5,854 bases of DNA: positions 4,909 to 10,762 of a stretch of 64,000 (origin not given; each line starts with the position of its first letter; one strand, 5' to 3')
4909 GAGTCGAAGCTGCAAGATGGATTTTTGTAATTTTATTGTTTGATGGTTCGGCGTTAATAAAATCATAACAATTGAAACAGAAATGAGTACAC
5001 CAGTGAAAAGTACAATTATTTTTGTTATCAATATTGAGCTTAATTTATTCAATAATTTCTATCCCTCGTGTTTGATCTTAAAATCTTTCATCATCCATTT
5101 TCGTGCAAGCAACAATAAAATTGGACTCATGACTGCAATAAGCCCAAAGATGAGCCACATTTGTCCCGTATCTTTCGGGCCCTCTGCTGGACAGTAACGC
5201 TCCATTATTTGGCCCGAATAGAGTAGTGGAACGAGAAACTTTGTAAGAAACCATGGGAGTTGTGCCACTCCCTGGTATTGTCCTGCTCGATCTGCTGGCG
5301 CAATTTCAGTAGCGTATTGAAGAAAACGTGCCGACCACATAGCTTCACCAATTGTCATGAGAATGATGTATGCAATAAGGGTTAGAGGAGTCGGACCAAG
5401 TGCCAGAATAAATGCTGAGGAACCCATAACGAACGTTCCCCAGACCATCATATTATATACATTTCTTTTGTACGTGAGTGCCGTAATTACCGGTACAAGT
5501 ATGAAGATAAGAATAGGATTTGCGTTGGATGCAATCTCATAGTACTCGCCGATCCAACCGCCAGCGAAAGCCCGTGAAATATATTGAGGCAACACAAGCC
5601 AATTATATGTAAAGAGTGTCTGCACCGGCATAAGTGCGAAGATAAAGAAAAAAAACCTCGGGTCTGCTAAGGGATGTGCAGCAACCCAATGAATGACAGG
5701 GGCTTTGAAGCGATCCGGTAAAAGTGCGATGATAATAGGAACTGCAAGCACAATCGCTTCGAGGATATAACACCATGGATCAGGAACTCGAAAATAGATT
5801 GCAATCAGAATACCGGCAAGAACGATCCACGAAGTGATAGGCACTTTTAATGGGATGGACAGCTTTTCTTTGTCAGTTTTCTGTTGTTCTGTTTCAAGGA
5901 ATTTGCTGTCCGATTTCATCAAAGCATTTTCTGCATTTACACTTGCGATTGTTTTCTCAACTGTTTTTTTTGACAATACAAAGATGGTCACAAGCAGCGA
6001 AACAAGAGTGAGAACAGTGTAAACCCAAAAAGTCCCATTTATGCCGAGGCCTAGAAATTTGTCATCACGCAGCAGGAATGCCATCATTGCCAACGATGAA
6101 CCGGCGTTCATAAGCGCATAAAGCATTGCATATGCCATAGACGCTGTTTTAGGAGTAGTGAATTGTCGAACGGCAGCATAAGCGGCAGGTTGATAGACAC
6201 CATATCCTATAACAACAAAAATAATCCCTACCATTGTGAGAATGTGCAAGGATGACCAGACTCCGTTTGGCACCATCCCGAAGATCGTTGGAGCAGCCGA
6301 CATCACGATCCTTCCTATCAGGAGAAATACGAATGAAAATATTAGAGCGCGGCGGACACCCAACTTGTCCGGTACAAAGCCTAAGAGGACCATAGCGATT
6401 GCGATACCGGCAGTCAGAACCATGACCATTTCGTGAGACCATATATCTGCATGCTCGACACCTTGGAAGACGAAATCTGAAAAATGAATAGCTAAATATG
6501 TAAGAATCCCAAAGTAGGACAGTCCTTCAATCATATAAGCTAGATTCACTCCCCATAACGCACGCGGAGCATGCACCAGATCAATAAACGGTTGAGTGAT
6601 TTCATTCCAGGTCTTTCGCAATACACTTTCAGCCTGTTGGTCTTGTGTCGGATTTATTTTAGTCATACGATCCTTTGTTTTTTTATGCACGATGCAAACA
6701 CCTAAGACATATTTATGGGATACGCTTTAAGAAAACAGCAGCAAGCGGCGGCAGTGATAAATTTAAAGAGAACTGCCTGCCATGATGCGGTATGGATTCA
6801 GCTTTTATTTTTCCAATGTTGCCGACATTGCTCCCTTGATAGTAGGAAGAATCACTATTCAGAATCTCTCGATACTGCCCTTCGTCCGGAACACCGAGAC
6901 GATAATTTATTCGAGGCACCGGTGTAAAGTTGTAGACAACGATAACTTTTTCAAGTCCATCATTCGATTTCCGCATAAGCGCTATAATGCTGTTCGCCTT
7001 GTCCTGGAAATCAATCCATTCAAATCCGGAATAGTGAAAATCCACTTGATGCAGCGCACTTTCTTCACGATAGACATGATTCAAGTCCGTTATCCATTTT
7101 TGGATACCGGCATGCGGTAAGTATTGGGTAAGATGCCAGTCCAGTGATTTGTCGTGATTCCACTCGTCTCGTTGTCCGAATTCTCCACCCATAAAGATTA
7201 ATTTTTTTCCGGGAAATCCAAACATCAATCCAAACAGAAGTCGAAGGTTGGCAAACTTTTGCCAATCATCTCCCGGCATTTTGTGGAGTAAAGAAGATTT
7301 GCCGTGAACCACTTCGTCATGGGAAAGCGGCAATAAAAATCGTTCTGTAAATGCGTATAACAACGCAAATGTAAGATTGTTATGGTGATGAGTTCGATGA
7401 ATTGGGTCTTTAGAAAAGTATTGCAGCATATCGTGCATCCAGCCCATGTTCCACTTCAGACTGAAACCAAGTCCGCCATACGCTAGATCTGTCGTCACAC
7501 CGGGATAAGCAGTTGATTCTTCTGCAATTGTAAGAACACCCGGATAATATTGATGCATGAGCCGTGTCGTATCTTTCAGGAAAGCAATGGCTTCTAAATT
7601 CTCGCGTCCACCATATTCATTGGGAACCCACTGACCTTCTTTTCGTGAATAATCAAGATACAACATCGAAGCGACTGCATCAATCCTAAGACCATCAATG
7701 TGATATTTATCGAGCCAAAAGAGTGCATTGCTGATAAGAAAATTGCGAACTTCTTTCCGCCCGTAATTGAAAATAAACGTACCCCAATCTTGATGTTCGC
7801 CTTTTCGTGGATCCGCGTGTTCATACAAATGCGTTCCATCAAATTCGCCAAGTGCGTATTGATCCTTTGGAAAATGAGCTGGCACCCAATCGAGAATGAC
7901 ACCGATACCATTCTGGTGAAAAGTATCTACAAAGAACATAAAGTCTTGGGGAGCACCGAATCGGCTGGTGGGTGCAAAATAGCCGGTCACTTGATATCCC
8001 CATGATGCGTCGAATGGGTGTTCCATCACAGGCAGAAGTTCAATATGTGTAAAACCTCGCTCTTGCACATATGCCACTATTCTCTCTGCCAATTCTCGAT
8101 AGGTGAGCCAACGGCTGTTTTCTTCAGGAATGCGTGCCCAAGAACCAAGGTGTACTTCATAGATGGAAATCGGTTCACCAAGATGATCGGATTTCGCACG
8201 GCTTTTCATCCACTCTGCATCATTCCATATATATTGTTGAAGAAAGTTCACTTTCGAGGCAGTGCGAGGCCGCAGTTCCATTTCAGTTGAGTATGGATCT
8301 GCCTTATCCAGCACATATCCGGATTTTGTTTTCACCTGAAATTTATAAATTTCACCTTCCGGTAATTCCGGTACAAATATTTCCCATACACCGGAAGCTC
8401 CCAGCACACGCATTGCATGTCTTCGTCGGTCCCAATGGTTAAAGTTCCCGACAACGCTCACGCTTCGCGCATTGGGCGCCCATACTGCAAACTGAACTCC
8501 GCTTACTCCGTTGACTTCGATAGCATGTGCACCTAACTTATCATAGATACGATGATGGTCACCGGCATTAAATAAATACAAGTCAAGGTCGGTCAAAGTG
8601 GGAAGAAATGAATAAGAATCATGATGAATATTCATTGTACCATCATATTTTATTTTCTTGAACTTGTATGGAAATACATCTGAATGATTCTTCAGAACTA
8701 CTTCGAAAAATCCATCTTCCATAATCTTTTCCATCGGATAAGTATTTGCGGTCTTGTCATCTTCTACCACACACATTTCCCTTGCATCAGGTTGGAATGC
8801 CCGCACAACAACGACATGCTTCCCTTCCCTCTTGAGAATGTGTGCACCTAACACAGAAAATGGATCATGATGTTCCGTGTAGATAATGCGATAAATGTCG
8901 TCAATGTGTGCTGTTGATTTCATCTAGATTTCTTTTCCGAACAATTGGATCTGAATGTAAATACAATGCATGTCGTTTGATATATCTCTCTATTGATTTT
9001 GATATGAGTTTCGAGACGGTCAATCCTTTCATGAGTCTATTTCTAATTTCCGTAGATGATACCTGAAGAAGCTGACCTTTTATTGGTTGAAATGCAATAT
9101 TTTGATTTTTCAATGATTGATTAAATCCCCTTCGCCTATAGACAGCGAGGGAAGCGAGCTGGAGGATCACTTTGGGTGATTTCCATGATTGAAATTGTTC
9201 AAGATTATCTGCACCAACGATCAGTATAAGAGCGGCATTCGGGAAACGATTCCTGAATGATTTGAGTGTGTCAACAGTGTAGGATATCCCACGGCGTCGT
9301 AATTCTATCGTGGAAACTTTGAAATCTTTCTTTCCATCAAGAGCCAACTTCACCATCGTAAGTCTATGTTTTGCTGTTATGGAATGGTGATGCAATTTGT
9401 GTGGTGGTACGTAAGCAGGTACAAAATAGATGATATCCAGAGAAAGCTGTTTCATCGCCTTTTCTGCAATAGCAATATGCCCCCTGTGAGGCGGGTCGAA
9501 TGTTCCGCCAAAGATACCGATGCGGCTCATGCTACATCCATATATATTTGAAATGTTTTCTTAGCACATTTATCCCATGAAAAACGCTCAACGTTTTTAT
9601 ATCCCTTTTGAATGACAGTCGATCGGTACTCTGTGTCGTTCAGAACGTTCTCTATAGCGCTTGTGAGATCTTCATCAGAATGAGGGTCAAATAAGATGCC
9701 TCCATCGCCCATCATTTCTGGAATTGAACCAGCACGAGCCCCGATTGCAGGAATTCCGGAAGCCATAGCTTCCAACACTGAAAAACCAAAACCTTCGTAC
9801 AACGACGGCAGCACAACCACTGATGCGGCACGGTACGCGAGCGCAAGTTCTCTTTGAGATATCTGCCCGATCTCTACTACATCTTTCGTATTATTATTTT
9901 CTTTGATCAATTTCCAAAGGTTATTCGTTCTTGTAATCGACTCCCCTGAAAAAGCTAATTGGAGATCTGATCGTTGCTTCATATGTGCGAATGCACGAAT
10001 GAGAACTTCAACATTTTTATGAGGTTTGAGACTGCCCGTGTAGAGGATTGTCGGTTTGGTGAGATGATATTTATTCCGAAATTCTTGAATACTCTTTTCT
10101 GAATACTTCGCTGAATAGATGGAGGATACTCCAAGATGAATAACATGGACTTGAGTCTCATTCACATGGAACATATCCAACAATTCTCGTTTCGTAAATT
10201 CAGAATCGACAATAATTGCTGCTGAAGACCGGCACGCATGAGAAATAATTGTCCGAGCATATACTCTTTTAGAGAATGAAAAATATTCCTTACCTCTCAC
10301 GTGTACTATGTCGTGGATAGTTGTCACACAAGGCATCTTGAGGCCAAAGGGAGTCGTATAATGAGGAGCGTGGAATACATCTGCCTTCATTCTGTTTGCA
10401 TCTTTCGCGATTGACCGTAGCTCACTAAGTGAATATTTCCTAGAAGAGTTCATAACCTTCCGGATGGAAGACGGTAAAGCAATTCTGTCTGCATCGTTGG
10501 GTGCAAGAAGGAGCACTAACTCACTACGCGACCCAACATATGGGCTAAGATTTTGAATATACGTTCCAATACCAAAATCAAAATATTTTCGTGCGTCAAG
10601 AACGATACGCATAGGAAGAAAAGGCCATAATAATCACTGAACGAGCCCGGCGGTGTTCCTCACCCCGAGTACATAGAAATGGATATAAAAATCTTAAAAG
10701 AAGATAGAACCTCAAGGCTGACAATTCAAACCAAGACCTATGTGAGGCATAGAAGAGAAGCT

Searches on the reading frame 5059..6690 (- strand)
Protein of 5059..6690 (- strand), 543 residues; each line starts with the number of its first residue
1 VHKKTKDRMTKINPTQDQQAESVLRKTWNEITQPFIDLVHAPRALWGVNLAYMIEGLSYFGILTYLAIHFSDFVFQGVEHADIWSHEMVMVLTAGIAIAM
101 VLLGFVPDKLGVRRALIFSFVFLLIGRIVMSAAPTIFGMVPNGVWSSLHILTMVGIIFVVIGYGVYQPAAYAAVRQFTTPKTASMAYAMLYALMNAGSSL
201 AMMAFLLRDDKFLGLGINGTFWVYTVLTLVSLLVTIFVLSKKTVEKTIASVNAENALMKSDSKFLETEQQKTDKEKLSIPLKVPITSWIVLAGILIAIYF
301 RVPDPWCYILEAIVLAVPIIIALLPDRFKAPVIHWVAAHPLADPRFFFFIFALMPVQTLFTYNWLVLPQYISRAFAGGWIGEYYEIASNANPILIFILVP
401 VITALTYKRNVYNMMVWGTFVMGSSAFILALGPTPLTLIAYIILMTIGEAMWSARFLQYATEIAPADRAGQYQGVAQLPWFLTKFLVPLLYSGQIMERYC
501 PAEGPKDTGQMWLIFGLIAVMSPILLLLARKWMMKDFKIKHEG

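Call 12: search_protein_families(library=pfam, proteins=[window:5059-6690:-])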
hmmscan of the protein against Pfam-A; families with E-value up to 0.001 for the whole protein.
window:5059-6690:- (543 aa): 1 family
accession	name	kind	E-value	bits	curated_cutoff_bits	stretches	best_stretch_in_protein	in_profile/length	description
PF07690.21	MFS_1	-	3.9e-16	59.3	33.4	1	50-486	3-345/347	Major Facilitator Superfamily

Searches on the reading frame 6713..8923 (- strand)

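Call 12: search_protein_families(library=pfam, proteins=[window:6713-8923:-])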
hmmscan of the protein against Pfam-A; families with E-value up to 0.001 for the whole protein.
window:6713-8923:- (736 aa): 4 families
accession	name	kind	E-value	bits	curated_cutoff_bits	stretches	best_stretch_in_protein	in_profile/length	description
PF22019.2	GlgB_N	-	1.3e-31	109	27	2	8-104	3-94/94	alpha-1,4-glucan branching enzyme GlgB, N-terminal domain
PF02922.24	CBM_48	-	1.6e-30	105.7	22.4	2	129-212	1-83/83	Carbohydrate-binding module 48 (Isoamylase N-terminal domain)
PF02806.24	Alpha-amylase_C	-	4.5e-25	88.3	21.2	1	636-733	1-93/95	Alpha amylase, C-terminal all-beta domain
PF00128.31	Alpha-amylase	-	3.4e-18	66.6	22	2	385-589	159-361/446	Alpha amylase, catalytic domain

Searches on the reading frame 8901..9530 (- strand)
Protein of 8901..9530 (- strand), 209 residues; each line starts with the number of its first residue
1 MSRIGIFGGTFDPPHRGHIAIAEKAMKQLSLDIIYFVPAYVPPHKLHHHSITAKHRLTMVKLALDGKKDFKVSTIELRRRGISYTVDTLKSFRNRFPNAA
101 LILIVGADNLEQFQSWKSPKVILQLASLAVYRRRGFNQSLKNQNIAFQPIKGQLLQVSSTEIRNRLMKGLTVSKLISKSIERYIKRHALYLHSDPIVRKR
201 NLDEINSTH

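Call 12: search_protein_families(library=pfam, proteins=[window:8901-9530:-])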
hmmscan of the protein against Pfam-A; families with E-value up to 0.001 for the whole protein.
window:8901-9530:- (209 aa): 1 family
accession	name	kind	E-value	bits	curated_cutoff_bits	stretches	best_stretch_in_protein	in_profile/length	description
PF01467.32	CTP_transf_like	-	2.5e-27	96.1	21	1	6-165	1-133/133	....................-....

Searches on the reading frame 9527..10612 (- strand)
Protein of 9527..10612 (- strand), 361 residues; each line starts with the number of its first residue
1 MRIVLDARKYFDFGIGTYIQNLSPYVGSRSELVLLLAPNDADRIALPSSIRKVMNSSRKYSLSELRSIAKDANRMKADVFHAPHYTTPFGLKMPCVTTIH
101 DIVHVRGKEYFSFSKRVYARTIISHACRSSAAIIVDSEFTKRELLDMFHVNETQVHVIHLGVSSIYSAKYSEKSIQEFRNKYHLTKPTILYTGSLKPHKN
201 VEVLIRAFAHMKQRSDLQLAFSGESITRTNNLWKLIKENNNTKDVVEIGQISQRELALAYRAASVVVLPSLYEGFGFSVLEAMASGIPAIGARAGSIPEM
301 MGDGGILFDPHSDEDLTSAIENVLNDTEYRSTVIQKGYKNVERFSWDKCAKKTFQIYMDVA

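Call 12: search_protein_families(library=pfam, proteins=[window:9527-10612:-])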
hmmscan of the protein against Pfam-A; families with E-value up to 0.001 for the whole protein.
window:9527-10612:- (361 aa): 6 families
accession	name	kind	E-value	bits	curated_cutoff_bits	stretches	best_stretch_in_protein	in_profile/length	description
PF00534.26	Glycos_transf_1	-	1.8e-35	122.4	26.4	1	178-339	5-171/172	Glycosyl transferases group 1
PF13692.12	Glyco_trans_1_4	-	4.2e-29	102.1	27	1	186-326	1-142/142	Glycosyl transferases group 1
PF13439.12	Glyco_transf_4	-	1.8e-16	61.1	28.5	1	14-162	3-166/170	Glycosyltransferase Family 4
PF20706.3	GT4-conflict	-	2.7e-12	46.8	26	1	145-351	162-383/385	Family 4 Glycosyltransferase in conflict systems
PF13579.12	Glyco_trans_4_4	-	5.9e-07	30.4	29.7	1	60-161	55-158/158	Glycosyl transferase 4-like domain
PF13524.12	Glyco_trans_1_2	-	7.9e-06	26.3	25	1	210-348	8-137/144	Glycosyl transferase-like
